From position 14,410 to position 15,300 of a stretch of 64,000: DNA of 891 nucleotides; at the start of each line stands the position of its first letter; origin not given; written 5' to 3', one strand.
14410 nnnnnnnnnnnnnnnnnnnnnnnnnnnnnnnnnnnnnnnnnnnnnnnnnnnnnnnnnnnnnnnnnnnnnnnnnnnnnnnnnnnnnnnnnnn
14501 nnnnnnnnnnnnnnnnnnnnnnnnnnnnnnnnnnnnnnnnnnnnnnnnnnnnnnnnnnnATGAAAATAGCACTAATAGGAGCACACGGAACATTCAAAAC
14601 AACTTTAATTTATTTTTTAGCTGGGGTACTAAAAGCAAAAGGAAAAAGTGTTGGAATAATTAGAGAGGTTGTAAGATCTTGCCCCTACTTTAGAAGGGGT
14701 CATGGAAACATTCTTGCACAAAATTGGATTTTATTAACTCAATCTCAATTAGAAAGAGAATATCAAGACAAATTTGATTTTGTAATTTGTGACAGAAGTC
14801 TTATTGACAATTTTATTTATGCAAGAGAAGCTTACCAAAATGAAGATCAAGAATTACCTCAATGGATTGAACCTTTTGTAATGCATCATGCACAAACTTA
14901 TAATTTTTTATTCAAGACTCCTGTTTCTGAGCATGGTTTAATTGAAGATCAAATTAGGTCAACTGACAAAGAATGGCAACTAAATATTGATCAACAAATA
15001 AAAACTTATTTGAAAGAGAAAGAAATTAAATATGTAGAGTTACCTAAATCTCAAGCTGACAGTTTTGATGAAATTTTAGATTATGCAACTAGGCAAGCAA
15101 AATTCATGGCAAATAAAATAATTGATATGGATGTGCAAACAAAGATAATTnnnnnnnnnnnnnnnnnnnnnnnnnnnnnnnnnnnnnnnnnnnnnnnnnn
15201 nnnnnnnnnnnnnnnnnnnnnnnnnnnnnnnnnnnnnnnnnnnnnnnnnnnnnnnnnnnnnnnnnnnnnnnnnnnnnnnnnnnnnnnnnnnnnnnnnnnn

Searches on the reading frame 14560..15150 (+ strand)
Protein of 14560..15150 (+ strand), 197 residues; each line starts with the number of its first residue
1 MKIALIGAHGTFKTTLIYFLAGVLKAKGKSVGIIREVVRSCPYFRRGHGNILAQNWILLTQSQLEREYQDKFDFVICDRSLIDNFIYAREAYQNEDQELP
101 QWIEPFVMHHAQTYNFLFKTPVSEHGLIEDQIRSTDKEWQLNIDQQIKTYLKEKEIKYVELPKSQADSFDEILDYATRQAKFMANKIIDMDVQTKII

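Call 8: search_protein_families(library=pfam, proteins=[window:14560-15150:+], max_evalue=0.1)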
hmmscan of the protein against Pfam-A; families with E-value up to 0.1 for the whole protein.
window:14560-15150:+ (197 aa): 3 families
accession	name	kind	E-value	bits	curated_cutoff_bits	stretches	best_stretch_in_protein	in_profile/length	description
PF13521.12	AAA_28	-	4.3e-15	56.7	27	1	2-164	1-159/164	AAA domain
PF07130.17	YebG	-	0.027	14.8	27.5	1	162-192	21-51/74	YebG protein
PF03205.20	MobB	-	0.035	14.4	26.6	1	3-38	2-37/133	Molybdopterin guanine dinucleotide synthesis protein B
